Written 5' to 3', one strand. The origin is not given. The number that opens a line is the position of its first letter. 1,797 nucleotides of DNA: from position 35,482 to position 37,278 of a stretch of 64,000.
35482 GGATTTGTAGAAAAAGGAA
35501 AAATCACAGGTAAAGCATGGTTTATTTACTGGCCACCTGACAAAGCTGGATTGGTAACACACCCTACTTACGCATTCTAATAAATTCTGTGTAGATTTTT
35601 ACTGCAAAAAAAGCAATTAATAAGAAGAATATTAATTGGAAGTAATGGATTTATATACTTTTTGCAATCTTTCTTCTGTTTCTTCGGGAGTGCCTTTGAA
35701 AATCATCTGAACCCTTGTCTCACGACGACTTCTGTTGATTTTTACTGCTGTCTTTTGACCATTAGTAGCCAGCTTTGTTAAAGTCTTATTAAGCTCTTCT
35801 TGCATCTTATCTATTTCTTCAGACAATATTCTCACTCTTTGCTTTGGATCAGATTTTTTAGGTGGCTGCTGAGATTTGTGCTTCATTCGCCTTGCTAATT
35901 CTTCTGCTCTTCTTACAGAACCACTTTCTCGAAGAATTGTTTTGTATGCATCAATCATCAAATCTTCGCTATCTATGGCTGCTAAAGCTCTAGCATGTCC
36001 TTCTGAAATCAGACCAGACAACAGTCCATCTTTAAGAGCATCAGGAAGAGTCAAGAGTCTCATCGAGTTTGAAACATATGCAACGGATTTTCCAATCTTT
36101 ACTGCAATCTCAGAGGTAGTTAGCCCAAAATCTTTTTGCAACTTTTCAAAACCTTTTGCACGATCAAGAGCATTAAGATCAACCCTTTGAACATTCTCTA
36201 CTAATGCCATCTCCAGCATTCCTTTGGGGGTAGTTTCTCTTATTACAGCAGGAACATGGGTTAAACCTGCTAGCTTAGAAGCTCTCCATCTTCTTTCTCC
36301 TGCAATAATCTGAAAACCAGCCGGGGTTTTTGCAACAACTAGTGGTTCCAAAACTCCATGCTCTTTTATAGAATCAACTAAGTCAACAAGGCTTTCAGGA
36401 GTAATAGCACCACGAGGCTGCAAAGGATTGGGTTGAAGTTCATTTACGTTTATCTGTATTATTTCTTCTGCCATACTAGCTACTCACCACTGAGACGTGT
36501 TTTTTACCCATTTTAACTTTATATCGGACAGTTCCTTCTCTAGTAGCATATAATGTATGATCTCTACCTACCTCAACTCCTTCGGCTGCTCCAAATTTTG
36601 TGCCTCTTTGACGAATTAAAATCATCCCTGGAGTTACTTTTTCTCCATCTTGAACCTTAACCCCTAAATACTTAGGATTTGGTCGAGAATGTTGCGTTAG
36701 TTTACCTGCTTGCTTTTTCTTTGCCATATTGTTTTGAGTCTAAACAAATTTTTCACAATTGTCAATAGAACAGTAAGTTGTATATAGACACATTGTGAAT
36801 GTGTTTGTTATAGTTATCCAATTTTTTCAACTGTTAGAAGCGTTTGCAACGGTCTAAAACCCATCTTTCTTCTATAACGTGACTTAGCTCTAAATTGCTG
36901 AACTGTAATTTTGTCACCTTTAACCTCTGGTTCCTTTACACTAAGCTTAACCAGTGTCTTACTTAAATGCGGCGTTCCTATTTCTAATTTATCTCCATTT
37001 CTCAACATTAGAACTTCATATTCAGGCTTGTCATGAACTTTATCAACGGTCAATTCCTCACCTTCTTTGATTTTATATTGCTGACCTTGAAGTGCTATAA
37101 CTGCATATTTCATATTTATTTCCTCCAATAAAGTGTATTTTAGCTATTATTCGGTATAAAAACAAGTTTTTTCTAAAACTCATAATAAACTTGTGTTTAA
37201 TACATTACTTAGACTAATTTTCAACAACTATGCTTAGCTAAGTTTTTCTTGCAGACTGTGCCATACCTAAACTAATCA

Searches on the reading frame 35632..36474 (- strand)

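Call 73: search_protein_families(library=pfam, proteins=[window:35632-36474:-], max_evalue=0.001)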
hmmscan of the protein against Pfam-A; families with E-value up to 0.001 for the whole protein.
window:35632-36474:- (280 aa): 3 families
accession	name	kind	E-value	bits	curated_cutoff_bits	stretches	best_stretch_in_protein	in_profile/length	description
PF02195.25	ParB_N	-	5.6e-31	106.9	26.3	1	3-96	1-95/95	ParB N-terminal domain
PF17762.8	HTH_ParB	-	6.6e-28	97.3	22.6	1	99-198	2-101/102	ParB HTH domain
PF08535.16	KorB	-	0.00011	22.5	22.3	1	117-158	3-44/89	KorB domain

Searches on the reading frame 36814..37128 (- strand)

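Call 73: search_protein_families(library=pfam, proteins=[window:36814-37128:-], max_evalue=0.001)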
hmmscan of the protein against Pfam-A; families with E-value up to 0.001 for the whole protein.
window:36814-37128:- (104 aa): 1 family
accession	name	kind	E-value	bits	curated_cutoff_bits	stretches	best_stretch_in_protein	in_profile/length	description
PF00829.26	Ribosomal_L21p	-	7.3e-18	65.1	27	1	8-103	2-99/99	Ribosomal prokaryotic L21 protein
